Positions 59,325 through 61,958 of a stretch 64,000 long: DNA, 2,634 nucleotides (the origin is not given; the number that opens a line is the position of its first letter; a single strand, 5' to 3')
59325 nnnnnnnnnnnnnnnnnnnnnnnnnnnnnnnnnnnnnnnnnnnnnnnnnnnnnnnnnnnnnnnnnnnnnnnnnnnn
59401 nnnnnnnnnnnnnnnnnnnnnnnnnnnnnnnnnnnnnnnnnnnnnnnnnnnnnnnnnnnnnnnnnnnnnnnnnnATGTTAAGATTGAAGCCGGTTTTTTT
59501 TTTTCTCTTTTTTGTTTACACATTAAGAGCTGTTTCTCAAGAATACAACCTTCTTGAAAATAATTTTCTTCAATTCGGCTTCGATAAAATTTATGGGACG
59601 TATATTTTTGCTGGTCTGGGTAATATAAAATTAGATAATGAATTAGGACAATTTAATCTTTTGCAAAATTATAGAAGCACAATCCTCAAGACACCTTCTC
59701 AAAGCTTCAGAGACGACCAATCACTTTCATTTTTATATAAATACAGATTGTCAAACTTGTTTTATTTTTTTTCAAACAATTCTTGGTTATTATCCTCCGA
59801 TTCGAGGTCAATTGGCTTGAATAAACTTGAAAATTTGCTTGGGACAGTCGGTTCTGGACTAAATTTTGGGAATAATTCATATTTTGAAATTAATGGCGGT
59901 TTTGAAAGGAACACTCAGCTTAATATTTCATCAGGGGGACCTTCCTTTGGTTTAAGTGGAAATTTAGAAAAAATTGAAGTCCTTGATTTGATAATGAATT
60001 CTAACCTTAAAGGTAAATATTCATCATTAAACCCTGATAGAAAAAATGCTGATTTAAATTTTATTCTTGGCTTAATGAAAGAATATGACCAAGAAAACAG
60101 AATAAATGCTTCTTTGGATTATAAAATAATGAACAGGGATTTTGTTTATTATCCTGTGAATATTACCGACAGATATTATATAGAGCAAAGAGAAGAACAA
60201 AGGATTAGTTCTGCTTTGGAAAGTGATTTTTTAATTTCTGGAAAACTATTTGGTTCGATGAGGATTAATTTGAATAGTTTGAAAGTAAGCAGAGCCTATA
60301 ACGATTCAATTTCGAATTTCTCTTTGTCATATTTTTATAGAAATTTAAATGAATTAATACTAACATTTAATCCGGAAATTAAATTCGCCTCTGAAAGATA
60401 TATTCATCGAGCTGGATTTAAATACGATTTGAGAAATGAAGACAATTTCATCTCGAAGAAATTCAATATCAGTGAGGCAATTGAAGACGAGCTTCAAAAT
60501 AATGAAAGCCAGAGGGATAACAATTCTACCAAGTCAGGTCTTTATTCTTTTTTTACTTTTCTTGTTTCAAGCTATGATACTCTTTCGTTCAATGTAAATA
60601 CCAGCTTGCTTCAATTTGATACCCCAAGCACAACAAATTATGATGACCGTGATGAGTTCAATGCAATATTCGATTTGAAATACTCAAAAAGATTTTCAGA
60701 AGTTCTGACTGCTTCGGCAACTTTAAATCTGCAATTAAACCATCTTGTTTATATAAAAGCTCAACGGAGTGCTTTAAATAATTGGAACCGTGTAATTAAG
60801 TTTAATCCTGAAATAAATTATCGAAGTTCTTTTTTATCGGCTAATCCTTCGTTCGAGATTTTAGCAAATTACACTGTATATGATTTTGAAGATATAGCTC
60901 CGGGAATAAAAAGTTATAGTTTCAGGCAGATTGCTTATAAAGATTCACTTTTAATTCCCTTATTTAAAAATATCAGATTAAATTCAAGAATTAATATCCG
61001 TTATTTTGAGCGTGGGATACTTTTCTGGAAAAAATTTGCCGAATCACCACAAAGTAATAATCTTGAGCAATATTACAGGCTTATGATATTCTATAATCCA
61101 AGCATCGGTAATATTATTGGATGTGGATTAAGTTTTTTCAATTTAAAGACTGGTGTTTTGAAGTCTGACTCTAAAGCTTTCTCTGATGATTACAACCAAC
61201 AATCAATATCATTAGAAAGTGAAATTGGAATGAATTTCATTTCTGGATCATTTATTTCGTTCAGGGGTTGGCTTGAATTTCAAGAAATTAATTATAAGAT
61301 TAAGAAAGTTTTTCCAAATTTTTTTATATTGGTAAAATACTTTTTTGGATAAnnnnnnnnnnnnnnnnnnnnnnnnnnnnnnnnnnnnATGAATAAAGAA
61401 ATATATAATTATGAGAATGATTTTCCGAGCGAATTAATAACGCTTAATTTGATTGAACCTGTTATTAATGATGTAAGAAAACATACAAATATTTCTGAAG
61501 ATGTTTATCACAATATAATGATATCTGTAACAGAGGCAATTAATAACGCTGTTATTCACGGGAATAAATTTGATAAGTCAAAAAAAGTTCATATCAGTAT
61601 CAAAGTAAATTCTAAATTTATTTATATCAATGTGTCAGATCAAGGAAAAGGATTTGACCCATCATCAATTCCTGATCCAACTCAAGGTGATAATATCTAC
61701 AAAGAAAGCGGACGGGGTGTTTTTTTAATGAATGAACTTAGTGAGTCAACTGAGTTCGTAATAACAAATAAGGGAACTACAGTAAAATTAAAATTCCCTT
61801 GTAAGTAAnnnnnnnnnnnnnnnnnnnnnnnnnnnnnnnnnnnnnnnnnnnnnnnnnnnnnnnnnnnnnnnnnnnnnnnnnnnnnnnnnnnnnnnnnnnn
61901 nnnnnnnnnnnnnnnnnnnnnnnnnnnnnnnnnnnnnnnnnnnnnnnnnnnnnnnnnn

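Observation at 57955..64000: Low-GC, tightly packed five-gene block beginning where clpB is truncated: candidate uncharacterised signalling or defence module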

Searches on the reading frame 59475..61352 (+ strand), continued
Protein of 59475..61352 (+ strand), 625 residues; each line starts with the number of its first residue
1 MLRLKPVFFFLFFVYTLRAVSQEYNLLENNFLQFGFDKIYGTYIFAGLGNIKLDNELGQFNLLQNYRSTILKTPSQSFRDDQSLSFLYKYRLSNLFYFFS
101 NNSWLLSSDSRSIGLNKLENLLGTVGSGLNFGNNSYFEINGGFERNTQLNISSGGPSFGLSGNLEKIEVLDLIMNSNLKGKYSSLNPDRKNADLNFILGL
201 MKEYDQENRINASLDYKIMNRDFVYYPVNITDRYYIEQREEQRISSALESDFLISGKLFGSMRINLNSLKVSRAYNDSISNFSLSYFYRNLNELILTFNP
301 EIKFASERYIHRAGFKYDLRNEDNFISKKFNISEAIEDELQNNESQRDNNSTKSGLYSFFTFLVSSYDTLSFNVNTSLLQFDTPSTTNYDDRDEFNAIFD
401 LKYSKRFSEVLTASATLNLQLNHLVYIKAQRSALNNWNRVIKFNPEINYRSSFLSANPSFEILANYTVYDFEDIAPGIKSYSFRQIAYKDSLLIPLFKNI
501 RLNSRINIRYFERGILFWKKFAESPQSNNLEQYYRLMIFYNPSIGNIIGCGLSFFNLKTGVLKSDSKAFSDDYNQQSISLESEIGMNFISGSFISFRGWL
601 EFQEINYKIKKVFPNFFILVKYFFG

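Call 50: find_related_loci(query=A4, collection=genome_contigs, flank=10000)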
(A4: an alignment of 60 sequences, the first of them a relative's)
Query A4 (625 aa) in genome_contigs; peptide patterns used: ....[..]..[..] (x = any residue, [..] = any of these).
599 stretches matched a pattern (row limit reached: there are more); 574 encode a relative of the query (tblastn E <= 1e-3); the best 80 are kept; 80 distinct loci.
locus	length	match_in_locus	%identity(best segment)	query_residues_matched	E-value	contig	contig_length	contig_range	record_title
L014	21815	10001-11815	83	21-625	0e+0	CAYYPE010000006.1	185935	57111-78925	MAG TPA_asm: uncultured Hyphomicrobiales bacterium isolate binchicken_co58_170 genome assembly, contig: NODE_61_length_1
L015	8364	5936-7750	80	21-625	0e+0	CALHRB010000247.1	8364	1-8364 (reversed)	MAG: Candidatus Kapabacteria bacterium isolate N1_Bin_Bin_40_sub genome assembly, contig: c_000002910859, whole genome s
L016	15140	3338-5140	41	21-620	3e-127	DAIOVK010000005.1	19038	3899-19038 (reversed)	MAG TPA_asm: Candidatus Kapaibacterium sp. isolate CTOTU18620 NODE_2787_length_19038_cov_7.099457, whole genome shotgun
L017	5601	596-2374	41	30-620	2e-126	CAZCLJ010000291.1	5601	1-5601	MAG TPA_asm: uncultured Hyphomicrobiales bacterium isolate SRP192927_co3_222 genome assembly, contig: NODE_42550_length_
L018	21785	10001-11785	40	28-620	3e-123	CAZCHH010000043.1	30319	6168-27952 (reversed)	MAG TPA_asm: uncultured Hyphomicrobiales bacterium isolate SRP239243_co1_429 genome assembly, contig: NODE_2120_length_3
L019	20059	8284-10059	39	29-620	2e-122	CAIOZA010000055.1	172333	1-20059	MAG: uncultured Ignavibacteria bacterium isolate KTt_bin-1687 genome assembly, contig: bin-1687:055/148, whole genome sh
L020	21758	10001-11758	36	33-618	2e-117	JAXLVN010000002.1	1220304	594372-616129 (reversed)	MAG: Candidatus Kapaibacterium sp. isolate STL-BAC57 C1.230.fa-2, whole genome shotgun sequence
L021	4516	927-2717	35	21-618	2e-116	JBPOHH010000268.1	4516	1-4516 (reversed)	MAG: Bacteroidota bacterium isolate MAG_525 c_000000186164, whole genome shotgun sequence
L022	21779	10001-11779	34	33-624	1e-113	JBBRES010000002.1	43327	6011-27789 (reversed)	MAG: Candidatus Kapaibacterium sp. isolate Co_metawrap_2512 Cmw_2512_k141_25569151_length_43327_cov_9.0000, whole genome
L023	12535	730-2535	38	23-620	2e-112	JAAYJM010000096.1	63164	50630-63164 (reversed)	MAG: Ignavibacteria bacterium isolate AS10tlH2TH_288 145801_AS10, whole genome shotgun sequence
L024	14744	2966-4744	36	26-620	8e-112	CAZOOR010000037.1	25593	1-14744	MAG TPA_asm: uncultured Hyphomicrobiales bacterium isolate binchicken_co67_141 genome assembly, contig: NODE_1884_length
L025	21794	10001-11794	34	28-624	1e-110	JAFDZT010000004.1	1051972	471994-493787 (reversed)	MAG: Bacteroidetes bacterium isolate SZAS-90 BACT-TMP-14__4__length-1051972, whole genome shotgun sequence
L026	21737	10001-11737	36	24-603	3e-109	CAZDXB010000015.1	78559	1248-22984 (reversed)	MAG TPA_asm: uncultured Hyphomicrobiales bacterium isolate SRP141376_co1_185 genome assembly, contig: NODE_815_length_78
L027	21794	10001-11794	34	28-624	2e-109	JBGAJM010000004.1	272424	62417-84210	MAG: Candidatus Kapaibacterium sp. isolate MAG_AAO_H10.30 AAOH10-30_opera_contig_187, whole genome shotgun sequence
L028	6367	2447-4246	36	5-606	1e-104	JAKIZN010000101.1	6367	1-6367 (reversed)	MAG: Bacteroidetes bacterium isolate UR.bin11 UR_contig_40505, whole genome shotgun sequence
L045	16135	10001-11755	31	34-618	6e-89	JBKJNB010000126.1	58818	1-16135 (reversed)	MAG: Candidatus Kapaibacteriota bacterium isolate ant_bin.350 k117_4412560, whole genome shotgun sequence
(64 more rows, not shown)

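Call 83: search_protein_families(library=pfam, alignment_id=A4, max_evalue=0.1)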
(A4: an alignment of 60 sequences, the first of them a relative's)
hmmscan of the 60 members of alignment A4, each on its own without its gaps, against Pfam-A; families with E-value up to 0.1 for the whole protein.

A. member 1, P0216 (625 aa): 0 families

B. families by the number of members that match (of 60 scanned): 8 families
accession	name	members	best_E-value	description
PF10677.15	DUF2490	1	0.0043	Protein of unknown function (DUF2490)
PF21155.3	VpsT-like_REC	1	0.029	VpsT-like, receiver domain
PF06456.18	Arfaptin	1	0.055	Arfaptin-like domain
PF24614.1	Tf2-1_C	1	0.055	Transposon Tf2-1 polyprotein, C-terminal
PF10579.15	Rapsyn_N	1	0.056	Rapsyn N-terminal myristoylation and linker region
PF00167.24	FGF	1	0.057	Fibroblast growth factor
PF09793.14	AD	1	0.068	Anticodon-binding domain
PF05632.16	DUF792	1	0.094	Borrelia burgdorferi protein of unknown function (DUF792)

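Call 91: search_protein_families(library=ncbifam, proteins=[L045:8639-9796:-, L011:6777-7865:-], max_evalue=1e-10)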
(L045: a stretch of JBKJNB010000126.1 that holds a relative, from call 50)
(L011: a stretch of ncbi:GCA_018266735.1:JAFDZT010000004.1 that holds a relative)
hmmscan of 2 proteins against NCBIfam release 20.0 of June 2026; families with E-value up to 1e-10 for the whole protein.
L045:8639-9796:- (386 aa): 40 families (the best 25 are shown)
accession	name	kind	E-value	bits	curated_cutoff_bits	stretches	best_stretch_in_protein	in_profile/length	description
TIGR02966.1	phoR_proteo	equivalog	1.2e-28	100.1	334.2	1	165-381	122-332/333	phosphate regulon sensor histidine kinase PhoR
NF046044.1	PnpS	equivalog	4.4e-27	95.1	400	1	166-383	179-390/390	two-component system histidine kinase PnpS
NF008312.0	PRK11100.1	equivalog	1.4e-23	83.5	356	1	162-384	261-474/477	two-component system sensor histidine kinase CreC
NF045595.1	HK_scytonemin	equivalog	1.5e-23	83.1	865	1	159-384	417-635/637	scytonemin biosynthesis sensor histidine kinase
NF033092.0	HK_WalK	equivalog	1.1e-22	80.4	725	1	164-383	379-593/594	cell wall metabolism sensor histidine kinase WalK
TIGR02956.1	TMAO_torS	equivalog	5e-21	74.5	676.5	1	161-383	468-681/967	TMAO reductase system sensor histidine kinase/response regulator TorS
NF047874.1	MASE3_PAS_HK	subfamily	1.2e-20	73.8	560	1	164-384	405-625/655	MASE3 domain-containing sensor histidine kinase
NF040691.1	MtrAB_MtrB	equivalog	2.6e-20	73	450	1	165-386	279-494/507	MtrAB system histidine kinase MtrB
NF011874.0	PRK15347.1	equivalog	2.5e-19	68.9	852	1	161-383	402-613/921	two component system sensor kinase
NF041210.1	his_kin_PieS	equivalog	1e-18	67.6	850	1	162-384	255-470/474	two component system sensor histidine kinase PieS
NF041735.1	hist_kin_RppB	equivalog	3.5e-18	65.6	400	1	151-383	210-438/438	two-component system sensor histidine kinase RppB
NF041947.1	LuxQ_Vibrio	equivalog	6.4e-18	64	1200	1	160-383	475-695/843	quorum-sensing autoinducer 2 sensor kinase/phosphatase LuxQ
NF045903.1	CuHisKinLciSLeg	equivalog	1.1e-17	64.6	700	1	202-382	182-356/357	copper-responsive two-component system sensor histidine kinase LciS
NF038297.2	hybrid_HK_HrmK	equivalog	1.7e-17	63.3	725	1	164-384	242-457/607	hybrid histidine kinase/response regulator HrmK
NF007793.0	PRK10490.1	equivalog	1.8e-17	62.7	1123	1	158-384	665-882/895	two-component system sensor histidine kinase KdpD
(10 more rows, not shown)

L011:6777-7865:- (362 aa): 39 families (the best 25 are shown)
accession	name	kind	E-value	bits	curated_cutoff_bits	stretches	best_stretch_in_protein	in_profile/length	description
TIGR02966.1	phoR_proteo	equivalog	3.5e-28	98.6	334.2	1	142-357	122-332/333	phosphate regulon sensor histidine kinase PhoR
NF046044.1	PnpS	equivalog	1.2e-25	90.4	400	1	143-359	179-390/390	two-component system histidine kinase PnpS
NF045595.1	HK_scytonemin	equivalog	5.7e-22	77.8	865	1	137-360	418-635/637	scytonemin biosynthesis sensor histidine kinase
NF033092.0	HK_WalK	equivalog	3.3e-21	75.5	725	1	142-359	380-593/594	cell wall metabolism sensor histidine kinase WalK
NF008312.0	PRK11100.1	equivalog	3.4e-21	75.6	356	1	139-360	261-474/477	two-component system sensor histidine kinase CreC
TIGR02956.1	TMAO_torS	equivalog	2e-20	72.5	676.5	1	138-359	468-681/967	TMAO reductase system sensor histidine kinase/response regulator TorS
NF047874.1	MASE3_PAS_HK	subfamily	5e-20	71.8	560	1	141-360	405-625/655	MASE3 domain-containing sensor histidine kinase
NF041735.1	hist_kin_RppB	equivalog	2.5e-18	66.1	400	1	143-359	225-438/438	two-component system sensor histidine kinase RppB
NF011874.0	PRK15347.1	equivalog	2.1e-17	62.5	852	1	140-359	404-613/921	two component system sensor kinase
NF041210.1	his_kin_PieS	equivalog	3.4e-17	62.6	850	1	141-360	257-470/474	two component system sensor histidine kinase PieS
NF040691.1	MtrAB_MtrB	equivalog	8.4e-17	61.3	450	1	143-362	280-494/507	MtrAB system histidine kinase MtrB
NF006800.0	PRK09303.1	equivalog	1.9e-16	60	342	1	135-359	152-376/383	histidine kinase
NF007793.0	PRK10490.1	equivalog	2.1e-16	59.2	1123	1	136-360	666-882/895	two-component system sensor histidine kinase KdpD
TIGR01386.1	cztS_silS_copS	subfamily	4.2e-16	59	292.55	1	141-356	248-454/457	heavy metal sensor histidine kinase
NF033091.0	HK_VanS_ACDEFG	equivalog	4.9e-16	58.7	400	1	136-348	76-283/293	vancomycin resistance histidine kinase VanS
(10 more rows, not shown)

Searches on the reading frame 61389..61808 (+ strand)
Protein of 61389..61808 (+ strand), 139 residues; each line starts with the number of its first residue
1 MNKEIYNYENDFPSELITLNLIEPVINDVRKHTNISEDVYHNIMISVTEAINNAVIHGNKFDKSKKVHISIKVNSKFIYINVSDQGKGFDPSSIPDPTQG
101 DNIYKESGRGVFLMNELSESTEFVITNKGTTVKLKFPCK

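Call 6: search_protein_families(library=pfam, proteins=[window:61389-61808:+], max_evalue=0.01)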
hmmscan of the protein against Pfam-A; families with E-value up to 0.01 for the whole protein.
window:61389-61808:+ (139 aa): 2 families
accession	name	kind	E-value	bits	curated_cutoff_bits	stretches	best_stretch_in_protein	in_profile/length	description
PF13581.12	HATPase_c_2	-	5.3e-23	81.8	27.4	1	12-135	1-126/127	Histidine kinase-like ATPase domain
PF02518.31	HATPase_c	-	6.8e-09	36.6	26.4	1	47-137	10-108/111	Histidine kinase-, DNA gyrase B-, and HSP90-like ATPase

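Call 7: search_protein_families(library=padloc, proteins=[window:61389-61808:+], max_evalue=0.01)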
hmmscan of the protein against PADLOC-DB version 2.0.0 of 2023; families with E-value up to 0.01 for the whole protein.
window:61389-61808:+ (139 aa): 1 family
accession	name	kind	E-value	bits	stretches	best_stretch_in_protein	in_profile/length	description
PDLC02402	Aga_SIR2-PNTD1-PNTD2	-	0.0096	12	0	20-80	420-477/876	Class I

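Call 8: find_encoding_contigs(protein=window:61389-61808:+, flank=10000, max_places=10)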
Protein window:61389-61808:+ (139 aa): no gene with exactly this product is on record in the collection.

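Call 41: search_protein_families(library=ncbifam, proteins=[window:61389-61808:+], max_evalue=0.001)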
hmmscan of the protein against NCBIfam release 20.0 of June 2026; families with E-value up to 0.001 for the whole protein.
window:61389-61808:+ (139 aa): 8 families
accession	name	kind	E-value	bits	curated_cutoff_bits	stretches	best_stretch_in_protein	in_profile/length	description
TIGR01925.2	spIIAB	equivalog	9.2e-13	48.3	135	1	36-135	31-133/137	anti-sigma F factor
NF003144.0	PRK04069.1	equivalog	2e-11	43.5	145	1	20-134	20-139/161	anti-sigma B factor RsbW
TIGR01924.1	rsbW_low_gc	equivalog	2.8e-09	36.6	155.05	1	26-133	26-138/159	anti-sigma B factor RsbW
NF041045.1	RsbA_anti_sig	subfamily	7.5e-06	25.4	210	1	28-136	200-302/303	anti-sigma factor RsbA family regulatory protein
NF047786.1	his_kin_MadS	equivalog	9.5e-05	21.7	500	1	31-96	326-386/434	MadS family sensor histidine kinase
NF007004.0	PRK09467.1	equivalog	0.00047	19.1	415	1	43-111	331-402/440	two-component system sensor histidine kinase EnvZ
NF033792.0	ActS_PrrB_HisK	equivalog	0.00085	18.3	350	1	42-93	311-357/423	ActS/PrrB/RegB family redox-sensitive histidine kinase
NF008184.0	PRK10935.1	equivalog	0.00087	18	553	1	47-137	476-558/565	nitrate/nitrite two-component system sensor histidine kinase NarQ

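Call 56: search_solved_structures(query=window:61389-61808:+, show_alignments=2, max_evalue=0.01)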
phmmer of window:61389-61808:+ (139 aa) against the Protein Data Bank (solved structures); distinct sequences matched with E-value up to 0.01: 6.
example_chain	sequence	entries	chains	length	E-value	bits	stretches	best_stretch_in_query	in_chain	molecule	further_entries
9qih_A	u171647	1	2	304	4.1e-08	36.4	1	65-115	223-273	SenB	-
1til_A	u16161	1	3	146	1.7e-06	31.1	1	41-135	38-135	Anti-sigma F factor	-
1th8_A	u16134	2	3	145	1.9e-06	31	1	41-135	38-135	Anti-sigma F factor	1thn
1l0o_A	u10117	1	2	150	1.9e-06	31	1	41-135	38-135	Anti-sigma F factor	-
1tid_A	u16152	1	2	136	1.9e-06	31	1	41-135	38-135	Anti-sigma F factor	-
6m36_A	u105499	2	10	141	4e-06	30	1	14-133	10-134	Serine-protein kinase RsbW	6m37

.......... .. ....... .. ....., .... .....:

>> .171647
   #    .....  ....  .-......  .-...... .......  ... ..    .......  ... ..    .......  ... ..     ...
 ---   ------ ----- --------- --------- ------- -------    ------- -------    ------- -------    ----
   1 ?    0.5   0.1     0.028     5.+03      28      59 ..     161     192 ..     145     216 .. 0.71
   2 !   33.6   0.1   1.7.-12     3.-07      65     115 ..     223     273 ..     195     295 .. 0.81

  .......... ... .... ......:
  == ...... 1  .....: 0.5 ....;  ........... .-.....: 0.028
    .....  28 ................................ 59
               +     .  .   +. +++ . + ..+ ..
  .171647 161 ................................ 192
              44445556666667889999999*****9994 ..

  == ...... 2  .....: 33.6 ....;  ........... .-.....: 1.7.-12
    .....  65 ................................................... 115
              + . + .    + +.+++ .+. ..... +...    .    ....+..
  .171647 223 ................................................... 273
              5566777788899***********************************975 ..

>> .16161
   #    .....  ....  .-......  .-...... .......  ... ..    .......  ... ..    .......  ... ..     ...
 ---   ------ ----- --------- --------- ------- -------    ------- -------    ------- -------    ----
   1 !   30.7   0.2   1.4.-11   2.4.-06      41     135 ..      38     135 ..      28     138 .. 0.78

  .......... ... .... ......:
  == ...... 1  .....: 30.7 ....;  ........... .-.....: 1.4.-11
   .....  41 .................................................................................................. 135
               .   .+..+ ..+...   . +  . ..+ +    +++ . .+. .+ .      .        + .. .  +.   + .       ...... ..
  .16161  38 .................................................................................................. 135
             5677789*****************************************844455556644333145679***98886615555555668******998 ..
